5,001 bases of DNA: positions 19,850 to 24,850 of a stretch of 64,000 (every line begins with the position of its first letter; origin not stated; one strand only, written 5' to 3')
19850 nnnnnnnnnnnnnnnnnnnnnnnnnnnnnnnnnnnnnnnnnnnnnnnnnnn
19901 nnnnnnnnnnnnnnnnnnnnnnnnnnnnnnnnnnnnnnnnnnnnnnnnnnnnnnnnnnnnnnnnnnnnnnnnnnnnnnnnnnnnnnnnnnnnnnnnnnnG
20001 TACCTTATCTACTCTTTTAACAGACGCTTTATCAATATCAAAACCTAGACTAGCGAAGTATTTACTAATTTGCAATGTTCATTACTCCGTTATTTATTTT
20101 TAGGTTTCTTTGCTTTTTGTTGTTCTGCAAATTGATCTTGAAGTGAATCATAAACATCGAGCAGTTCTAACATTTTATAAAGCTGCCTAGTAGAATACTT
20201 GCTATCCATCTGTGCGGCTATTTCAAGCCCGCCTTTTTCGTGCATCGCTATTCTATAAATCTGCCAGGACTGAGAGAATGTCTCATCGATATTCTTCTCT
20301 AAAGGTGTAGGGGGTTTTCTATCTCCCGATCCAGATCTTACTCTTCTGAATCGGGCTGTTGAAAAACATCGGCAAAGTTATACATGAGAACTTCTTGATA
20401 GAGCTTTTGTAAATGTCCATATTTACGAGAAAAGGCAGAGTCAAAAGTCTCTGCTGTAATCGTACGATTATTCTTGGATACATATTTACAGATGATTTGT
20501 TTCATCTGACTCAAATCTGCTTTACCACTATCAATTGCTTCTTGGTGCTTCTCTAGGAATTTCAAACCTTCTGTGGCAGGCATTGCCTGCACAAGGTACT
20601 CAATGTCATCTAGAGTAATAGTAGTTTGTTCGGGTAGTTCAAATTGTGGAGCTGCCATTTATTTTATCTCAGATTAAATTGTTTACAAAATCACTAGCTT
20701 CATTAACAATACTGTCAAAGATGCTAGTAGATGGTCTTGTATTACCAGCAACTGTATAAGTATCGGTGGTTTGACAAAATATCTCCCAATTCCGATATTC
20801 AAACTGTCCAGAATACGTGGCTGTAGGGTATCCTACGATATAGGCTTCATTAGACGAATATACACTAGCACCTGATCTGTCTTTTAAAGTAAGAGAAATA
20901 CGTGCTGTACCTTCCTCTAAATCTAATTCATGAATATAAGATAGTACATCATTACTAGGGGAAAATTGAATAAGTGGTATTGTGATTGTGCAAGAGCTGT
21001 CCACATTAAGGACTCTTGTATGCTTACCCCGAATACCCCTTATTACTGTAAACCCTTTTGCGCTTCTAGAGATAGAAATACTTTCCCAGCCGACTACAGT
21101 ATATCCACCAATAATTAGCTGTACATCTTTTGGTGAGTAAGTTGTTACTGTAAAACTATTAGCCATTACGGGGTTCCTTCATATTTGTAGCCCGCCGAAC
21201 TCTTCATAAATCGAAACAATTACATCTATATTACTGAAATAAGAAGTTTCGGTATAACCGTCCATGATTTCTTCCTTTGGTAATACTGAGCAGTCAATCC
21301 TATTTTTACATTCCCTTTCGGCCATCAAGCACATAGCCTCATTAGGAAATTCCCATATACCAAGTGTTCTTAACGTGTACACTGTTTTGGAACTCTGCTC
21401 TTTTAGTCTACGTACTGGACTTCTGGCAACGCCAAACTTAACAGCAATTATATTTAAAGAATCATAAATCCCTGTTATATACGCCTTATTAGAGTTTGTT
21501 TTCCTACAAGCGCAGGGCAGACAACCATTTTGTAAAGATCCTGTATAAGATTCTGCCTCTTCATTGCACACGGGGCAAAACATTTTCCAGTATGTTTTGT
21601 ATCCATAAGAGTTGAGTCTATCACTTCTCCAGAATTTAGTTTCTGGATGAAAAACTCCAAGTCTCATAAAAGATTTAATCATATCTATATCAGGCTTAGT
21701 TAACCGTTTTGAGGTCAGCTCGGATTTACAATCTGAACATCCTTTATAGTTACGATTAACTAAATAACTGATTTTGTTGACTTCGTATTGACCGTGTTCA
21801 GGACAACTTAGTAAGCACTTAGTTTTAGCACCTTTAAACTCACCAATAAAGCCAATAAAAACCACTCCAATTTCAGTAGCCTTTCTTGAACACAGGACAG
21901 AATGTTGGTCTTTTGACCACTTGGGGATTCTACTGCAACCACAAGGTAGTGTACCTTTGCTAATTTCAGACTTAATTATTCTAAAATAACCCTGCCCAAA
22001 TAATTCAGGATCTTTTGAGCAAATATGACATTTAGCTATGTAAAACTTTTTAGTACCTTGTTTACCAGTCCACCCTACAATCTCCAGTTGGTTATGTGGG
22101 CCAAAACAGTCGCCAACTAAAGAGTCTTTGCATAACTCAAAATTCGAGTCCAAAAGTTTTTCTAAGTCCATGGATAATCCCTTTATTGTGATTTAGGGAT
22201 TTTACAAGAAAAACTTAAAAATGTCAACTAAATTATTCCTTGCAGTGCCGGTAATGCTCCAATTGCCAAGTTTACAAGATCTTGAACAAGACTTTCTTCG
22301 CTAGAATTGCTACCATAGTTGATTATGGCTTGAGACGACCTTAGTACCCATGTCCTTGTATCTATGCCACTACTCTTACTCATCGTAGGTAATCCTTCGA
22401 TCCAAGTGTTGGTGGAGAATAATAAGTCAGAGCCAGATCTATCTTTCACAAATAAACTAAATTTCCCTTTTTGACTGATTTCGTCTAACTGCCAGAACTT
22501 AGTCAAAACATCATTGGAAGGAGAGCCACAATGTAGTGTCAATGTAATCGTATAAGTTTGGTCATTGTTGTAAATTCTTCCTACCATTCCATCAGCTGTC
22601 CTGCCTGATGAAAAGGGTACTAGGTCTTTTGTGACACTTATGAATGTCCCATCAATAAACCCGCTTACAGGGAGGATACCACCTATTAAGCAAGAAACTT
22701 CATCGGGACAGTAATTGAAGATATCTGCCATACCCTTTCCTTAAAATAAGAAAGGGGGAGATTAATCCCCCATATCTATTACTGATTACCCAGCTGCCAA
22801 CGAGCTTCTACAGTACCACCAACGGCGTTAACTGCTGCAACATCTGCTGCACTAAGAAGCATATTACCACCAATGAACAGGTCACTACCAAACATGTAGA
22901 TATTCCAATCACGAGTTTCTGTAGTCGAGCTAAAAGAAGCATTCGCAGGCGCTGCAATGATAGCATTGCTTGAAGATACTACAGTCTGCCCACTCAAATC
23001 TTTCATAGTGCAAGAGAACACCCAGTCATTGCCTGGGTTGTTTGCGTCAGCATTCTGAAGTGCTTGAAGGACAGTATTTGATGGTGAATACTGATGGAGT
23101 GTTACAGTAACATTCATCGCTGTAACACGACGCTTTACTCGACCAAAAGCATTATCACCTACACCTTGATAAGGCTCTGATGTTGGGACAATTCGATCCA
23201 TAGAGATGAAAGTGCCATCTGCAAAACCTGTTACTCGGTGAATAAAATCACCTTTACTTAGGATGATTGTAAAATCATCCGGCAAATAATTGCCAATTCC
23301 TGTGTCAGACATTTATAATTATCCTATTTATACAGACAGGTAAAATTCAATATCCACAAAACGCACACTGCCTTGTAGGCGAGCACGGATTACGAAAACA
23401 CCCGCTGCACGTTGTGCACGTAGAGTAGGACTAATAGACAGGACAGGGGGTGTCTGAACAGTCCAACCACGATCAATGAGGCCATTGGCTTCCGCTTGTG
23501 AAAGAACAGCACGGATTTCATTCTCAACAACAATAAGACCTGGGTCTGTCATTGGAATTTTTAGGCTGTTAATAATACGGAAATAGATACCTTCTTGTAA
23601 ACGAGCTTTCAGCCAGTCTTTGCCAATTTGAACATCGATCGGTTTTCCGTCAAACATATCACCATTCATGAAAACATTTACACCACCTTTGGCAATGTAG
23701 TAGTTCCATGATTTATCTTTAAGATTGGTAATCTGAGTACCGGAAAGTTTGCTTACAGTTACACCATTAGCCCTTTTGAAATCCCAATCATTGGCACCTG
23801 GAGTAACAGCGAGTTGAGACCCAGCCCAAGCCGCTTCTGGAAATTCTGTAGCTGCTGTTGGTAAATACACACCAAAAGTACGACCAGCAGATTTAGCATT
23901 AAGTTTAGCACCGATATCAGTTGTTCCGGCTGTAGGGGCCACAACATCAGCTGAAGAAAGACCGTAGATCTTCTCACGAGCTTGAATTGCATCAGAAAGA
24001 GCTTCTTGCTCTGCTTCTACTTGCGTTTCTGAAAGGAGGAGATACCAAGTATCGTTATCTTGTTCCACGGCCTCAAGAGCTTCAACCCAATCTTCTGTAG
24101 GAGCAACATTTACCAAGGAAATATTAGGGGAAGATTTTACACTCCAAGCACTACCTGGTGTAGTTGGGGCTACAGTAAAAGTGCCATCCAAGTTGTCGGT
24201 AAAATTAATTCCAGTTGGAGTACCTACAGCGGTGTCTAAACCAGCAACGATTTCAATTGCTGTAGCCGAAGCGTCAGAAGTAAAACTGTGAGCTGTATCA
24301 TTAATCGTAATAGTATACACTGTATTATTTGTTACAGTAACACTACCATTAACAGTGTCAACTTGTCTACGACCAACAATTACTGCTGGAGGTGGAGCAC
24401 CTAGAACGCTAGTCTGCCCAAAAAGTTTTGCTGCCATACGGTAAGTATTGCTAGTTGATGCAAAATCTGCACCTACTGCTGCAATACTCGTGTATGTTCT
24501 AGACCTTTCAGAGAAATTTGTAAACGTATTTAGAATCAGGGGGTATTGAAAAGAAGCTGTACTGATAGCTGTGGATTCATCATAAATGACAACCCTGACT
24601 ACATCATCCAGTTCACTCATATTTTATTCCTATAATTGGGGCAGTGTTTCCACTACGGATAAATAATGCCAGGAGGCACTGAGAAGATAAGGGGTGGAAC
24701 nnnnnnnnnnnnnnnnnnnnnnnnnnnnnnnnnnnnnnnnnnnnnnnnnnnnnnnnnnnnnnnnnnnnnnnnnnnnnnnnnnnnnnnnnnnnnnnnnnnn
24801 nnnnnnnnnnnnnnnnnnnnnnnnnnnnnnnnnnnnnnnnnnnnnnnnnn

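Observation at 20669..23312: Three sequence-related tail tube paralogs, interrupted by a homing-endonuclease gene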

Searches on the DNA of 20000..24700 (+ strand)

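Call 5: search_dna_similar(query=window:20000-24700:+, collection=phages, mode=near, max_rows=30)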
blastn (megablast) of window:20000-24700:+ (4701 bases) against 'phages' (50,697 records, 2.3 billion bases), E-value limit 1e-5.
No match.

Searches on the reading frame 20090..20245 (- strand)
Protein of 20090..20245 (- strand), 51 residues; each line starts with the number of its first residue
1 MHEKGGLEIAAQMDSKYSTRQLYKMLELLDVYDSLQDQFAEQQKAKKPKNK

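Call 4: search_protein_families(library=pfam, proteins=[window:20090-20245:-], max_evalue=0.1)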
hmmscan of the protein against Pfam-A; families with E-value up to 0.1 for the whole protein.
window:20090-20245:- (51 aa): 0 families

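Call 6: search_protein_families(library=phrogs, proteins=[window:20090-20245:-], max_evalue=0.01)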
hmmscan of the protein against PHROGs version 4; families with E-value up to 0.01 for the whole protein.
window:20090-20245:- (51 aa): 1 family
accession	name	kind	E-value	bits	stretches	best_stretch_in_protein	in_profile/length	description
phrog_4625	-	unknown function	0.0013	19.5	1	11-47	33-69/72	-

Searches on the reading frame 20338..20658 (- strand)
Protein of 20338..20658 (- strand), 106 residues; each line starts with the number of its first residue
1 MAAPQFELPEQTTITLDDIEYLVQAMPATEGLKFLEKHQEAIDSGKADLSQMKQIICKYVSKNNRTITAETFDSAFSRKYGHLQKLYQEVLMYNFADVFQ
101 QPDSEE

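Call 4: search_protein_families(library=pfam, proteins=[window:20338-20658:-], max_evalue=0.1)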
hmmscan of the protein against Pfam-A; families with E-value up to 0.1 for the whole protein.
window:20338-20658:- (106 aa): 4 families
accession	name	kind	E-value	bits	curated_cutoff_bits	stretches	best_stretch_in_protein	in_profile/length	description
PF21822.3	Phage_TAC_15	-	8.1e-08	33.3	22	1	52-101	72-122/127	Phage tail assembly chaperone protein, TAC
PF10876.14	Phage_TAC_9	-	1.3e-05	25.6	25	1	45-99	66-126/144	Phage tail assembly chaperone protein, TAC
PF10368.14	YkyA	-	0.0087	16.3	28.8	1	32-88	67-122/186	Putative cell-wall binding lipoprotein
PF23583.2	EF_HAND_2_PLCG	-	0.022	15.5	27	1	32-72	13-51/71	PLCG EF-hand motif 2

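Call 6: search_protein_families(library=phrogs, proteins=[window:20338-20658:-], max_evalue=0.01)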
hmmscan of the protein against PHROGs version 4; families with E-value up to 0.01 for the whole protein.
window:20338-20658:- (106 aa): 2 families
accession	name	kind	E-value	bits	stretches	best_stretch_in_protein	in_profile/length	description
phrog_1613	-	tail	4.6e-09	37.7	1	48-101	77-128/143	tail assembly chaperone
phrog_6419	-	unknown function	3.7e-05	24.5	1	45-100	62-122/140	-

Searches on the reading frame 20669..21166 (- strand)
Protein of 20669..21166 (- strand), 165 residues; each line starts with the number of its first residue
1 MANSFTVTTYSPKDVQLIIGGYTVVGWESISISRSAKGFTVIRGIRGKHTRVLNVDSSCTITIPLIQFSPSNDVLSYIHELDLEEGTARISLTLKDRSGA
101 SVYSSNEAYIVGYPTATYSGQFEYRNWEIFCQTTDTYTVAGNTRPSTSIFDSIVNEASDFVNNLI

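Call 4: search_protein_families(library=pfam, proteins=[window:20669-21166:-], max_evalue=0.1)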
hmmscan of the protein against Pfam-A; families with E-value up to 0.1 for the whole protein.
window:20669-21166:- (165 aa): 2 families
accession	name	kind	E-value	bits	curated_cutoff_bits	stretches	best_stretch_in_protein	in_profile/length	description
PF11681.13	KPP10_Orf10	-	0.0015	18.9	25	1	25-135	28-140/144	Bacteriophage KPP10, Structural protein ORF10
PF03636.21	Glyco_hydro_65N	-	0.0041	17.3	26.6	1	42-102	55-118/233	Glycosyl hydrolase family 65, N-terminal domain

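Call 6: search_protein_families(library=phrogs, proteins=[window:20669-21166:-], max_evalue=0.01)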
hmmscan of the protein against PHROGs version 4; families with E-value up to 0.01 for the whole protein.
window:20669-21166:- (165 aa): 2 families
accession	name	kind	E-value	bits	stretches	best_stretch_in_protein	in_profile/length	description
phrog_280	-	head and packaging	6.3e-34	118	1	7-136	3-135/143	virion structural protein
phrog_28150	-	unknown function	0.0008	20.2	1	7-96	20-107/156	-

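Call 8: search_dna_similar(query=window:20669-21166:-, collection=phages, mode=protein, max_rows=40, max_evalue=0.001)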
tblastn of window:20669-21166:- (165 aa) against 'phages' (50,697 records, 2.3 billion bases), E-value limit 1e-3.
Records with a match: 521; places in all: 945; records where one place covers at least 80% of the query: 470.
Best place of each record, by identity: <60% 521.
By first word of the organism name: Pseudomonas 229; Escherichia 114; Salmonella 58; Erwinia 29; Shigella 22; Felixounavirus 14; Aeromonas 12; Citrobacter 10; Acinetobacter 9; Enterobacteria 9; and 10 more.
By host as written in the record: Pseudomonas aeruginosa 72; - 36; Escherichia coli 32; Pseudomonas aeruginosa PAO1 26; Escherichia coli K-12 MG1655 20; Pseudomonas syringae pv. actinidiae 18; Pseudomonas aeruginosa PAK 14; Erwinia amylovora 11; and 146 more.
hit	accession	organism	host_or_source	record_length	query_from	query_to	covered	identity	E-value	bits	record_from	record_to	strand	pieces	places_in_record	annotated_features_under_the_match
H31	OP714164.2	Pseudomonas phage vB_PsaM_M1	Pseudomonas sp. ZM01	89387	4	165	98%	44.8%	5e-40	148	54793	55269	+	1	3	tail assembly chaperone protein | tail tube protein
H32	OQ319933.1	Pseudomonas phage bmx-p3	Pseudomonas aeruginosa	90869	1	153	93%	40.5%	2e-27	112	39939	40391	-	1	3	capsid protein | hypothetical protein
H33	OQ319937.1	Pseudomonas phage 20Sep418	Pseudomonas aeruginosa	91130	1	153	93%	40.5%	2e-27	112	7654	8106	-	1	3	virion structural protein | hypothetical protein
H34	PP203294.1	Pseudomonas phage LPS-5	Pseudomonas aeruginosa PAO1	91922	1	153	93%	40.5%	2e-27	112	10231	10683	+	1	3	virion structural protein (x2)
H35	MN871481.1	Pseudomonas phage PaSz-1_45_92k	Pseudomonas aeruginosa PAO1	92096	1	153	93%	40.5%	2e-27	112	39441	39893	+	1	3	record has no annotation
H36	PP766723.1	Pseudomonas phage Baskent_P3_3B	Pseudomonas aeruginosa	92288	1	153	93%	40.5%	2e-27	112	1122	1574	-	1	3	hypothetical protein | virion structural protein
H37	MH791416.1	Pseudomonas phage PaSzW-1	Pseudomonas aeruginosa PAO1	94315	1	153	93%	40.5%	2e-27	112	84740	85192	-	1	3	hypothetical protein (x2)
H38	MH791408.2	Pseudomonas phage PaZq-1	Pseudomonas aeruginosa PAO1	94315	1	153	93%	40.5%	2e-27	112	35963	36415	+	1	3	hypothetical protein (x2)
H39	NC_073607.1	Pseudomonas phage PaZq-1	Pseudomonas aeruginosa PAO1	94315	1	153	93%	40.5%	2e-27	112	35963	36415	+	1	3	hypothetical protein (x2)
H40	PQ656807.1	Pseudomonas phage vB_Ps_ZCPS13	Pseudomonas aeruginosa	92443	1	153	93%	40.5%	2e-27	112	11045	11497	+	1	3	tail tube protein | structural protein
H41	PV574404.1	Pseudomonas phage SW_PA2862_7_24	Pseudomonas aeruginosa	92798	1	153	93%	39.9%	3e-27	112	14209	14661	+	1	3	virion structural protein (x2)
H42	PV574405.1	Pseudomonas phage SW_PA2862_14_24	Pseudomonas aeruginosa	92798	1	153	93%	39.9%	3e-27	112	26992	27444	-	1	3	virion structural protein (x2)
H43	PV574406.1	Pseudomonas phage SW_PA2862_11_24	Pseudomonas aeruginosa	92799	1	153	93%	39.9%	3e-27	112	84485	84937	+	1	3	virion structural protein (x2)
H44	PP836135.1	Pseudomonas phage GEC_MRC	Pseudomonas aeruginosa 573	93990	1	153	93%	39.9%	5e-27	111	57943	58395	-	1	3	hypothetical protein (x2)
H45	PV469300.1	Pseudomonas phage Adele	Pseudomonas aeruginosa PAO1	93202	1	153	93%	39.9%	5e-27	111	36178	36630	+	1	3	tail tube protein (x2)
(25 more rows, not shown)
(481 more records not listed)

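Call 9: get_annotated_region(hit=H31, flank=5000)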
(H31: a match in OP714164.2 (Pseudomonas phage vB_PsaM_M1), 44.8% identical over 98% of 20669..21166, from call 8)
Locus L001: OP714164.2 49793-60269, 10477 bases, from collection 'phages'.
description: Pseudomonas phage vB_PsaM_M1, complete genome.
organism: Pseudomonas phage vB_PsaM_M1 (NCBI taxid 2995601)
taxonomy: Viruses; Duplodnaviria; Heunggongvirae; Uroviricota; Caudoviricetes; Ounavirinae
host: Pseudomonas sp. ZM01; source: seawater; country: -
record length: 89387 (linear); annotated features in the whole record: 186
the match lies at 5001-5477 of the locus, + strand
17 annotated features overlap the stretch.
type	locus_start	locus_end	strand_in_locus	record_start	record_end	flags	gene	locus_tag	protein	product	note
CDS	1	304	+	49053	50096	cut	-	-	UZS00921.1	major capsid protein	-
CDS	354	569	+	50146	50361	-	-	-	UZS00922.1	head fiber protein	-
CDS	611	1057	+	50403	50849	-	-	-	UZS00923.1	hypothetical protein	-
CDS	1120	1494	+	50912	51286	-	-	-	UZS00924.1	head completion protein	-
CDS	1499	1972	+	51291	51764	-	-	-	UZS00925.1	hypothetical protein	-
CDS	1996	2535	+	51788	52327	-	-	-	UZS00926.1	tail terminator protein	-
CDS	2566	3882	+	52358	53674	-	-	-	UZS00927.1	tail sheath protein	-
CDS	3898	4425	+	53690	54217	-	-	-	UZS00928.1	tail tube protein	-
CDS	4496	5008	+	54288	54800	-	-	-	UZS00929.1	tail tube protein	-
CDS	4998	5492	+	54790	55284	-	-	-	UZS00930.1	tail assembly chaperone protein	-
CDS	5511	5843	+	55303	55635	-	-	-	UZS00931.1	hypothetical protein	-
CDS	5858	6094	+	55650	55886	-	-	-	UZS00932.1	tail assembly chaperone protein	-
CDS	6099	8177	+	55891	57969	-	-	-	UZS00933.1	nucleotide kinase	-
CDS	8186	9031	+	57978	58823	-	-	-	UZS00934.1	baseplate stabilizing protein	-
CDS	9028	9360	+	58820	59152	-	-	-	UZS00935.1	baseplate hub protein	-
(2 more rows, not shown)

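Call 10: get_annotated_region(hit=H45, flank=5000)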
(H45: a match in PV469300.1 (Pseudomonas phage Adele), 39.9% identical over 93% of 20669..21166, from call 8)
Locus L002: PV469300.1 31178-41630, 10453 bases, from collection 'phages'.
description: Pseudomonas phage Adele, complete genome.
organism: Pseudomonas phage Adele (NCBI taxid 3415512)
taxonomy: Viruses; Duplodnaviria; Heunggongvirae; Uroviricota; Caudoviricetes; Vandenendeviridae; Skurskavirinae; Pakpunavirus
host: Pseudomonas aeruginosa PAO1; source: environmental water; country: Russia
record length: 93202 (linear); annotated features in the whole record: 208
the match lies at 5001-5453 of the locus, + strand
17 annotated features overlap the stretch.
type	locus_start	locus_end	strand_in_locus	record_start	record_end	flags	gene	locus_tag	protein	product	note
CDS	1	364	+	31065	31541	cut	-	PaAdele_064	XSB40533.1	connector protein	-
CDS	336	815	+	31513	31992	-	-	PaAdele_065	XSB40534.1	connector protein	-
CDS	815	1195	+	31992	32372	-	-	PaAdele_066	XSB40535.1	connector protein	-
CDS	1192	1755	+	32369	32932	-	-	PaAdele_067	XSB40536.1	connector protein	-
CDS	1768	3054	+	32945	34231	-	-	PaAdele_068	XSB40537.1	tail sheath protein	-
CDS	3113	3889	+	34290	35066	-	-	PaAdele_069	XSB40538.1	GIY-YIG endonuclease domain-containing protein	-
CDS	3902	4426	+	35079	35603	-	-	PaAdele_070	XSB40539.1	tail tube protein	-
CDS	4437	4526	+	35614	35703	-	-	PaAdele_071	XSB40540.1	hypothetical protein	-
CDS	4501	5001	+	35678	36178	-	-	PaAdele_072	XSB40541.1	tail tube protein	-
CDS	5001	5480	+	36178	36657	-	-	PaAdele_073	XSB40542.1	tail tube protein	-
CDS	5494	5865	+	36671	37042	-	-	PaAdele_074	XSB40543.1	tail assembly chaperone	-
CDS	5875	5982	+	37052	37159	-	-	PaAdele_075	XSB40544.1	hypothetical protein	-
CDS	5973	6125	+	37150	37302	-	-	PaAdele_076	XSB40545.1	hypothetical protein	-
CDS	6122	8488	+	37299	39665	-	-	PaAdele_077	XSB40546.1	tail length tape measure protein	-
CDS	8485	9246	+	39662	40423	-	-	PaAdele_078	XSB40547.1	baseplate protein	-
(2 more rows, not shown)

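Call 13: search_solved_structures(query=window:20669-21166:-, max_evalue=1, show_alignments=1)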
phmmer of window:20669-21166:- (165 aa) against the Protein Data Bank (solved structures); distinct sequences matched with E-value up to 1: 7.
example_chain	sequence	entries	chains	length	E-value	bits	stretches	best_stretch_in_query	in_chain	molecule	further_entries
9zd7_G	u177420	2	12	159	9.9e-30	106.8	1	6-154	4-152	gp79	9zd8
9zd7_H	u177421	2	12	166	8.8e-18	68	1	7-144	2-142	gp78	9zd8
9c39_G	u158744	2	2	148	3.4e-06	30.4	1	9-138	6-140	gp40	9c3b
9mt4_P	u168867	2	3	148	5.5e-06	29.7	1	9-138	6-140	Tube protein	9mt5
9cuy_J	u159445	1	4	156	0.0076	19.5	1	5-129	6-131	Tail tube protein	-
9cb9_B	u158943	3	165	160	0.0078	19.4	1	5-130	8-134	Structural protein | Tail tube protein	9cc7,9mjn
21vm_A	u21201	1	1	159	0.032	17.5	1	7-131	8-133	Phi92_gp131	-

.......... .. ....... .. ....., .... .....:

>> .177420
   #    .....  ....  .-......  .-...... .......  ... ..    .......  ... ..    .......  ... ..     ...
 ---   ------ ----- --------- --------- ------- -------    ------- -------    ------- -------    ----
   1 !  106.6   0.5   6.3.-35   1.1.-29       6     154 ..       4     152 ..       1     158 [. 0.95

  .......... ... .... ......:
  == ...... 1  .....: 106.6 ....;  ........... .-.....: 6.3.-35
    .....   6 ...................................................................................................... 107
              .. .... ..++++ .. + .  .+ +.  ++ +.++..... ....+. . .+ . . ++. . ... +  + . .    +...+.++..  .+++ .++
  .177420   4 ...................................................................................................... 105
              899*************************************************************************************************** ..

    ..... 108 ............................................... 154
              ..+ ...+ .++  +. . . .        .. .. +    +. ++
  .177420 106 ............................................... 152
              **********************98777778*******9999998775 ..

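Call 36: search_solved_structures(query=L002:3902-4426:+, max_evalue=0.001)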
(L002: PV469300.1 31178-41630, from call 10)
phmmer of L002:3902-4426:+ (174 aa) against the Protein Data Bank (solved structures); distinct sequences matched with E-value up to 0.001: 5.
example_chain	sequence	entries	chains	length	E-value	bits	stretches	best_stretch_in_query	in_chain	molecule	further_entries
9zd7_H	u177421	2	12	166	1.8e-18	70.4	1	6-155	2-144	gp78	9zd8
9zd7_G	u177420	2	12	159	1.6e-13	54.4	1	17-154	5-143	gp79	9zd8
21vm_A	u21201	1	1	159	2.9e-08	37.3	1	31-143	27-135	Phi92_gp131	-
9c39_G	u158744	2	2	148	1.4e-06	31.8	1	26-144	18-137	gp40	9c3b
9mt4_P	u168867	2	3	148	2e-06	31.3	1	26-144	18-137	Tube protein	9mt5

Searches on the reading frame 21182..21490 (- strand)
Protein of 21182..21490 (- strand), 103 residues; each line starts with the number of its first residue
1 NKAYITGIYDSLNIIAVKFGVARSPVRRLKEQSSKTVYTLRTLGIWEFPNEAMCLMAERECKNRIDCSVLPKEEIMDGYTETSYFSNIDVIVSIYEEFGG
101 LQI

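Call 27: search_protein_families(library=pfam, proteins=[window:21182-21490:-], max_evalue=10)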
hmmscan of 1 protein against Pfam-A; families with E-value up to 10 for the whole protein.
seq(103 aa): 0 families
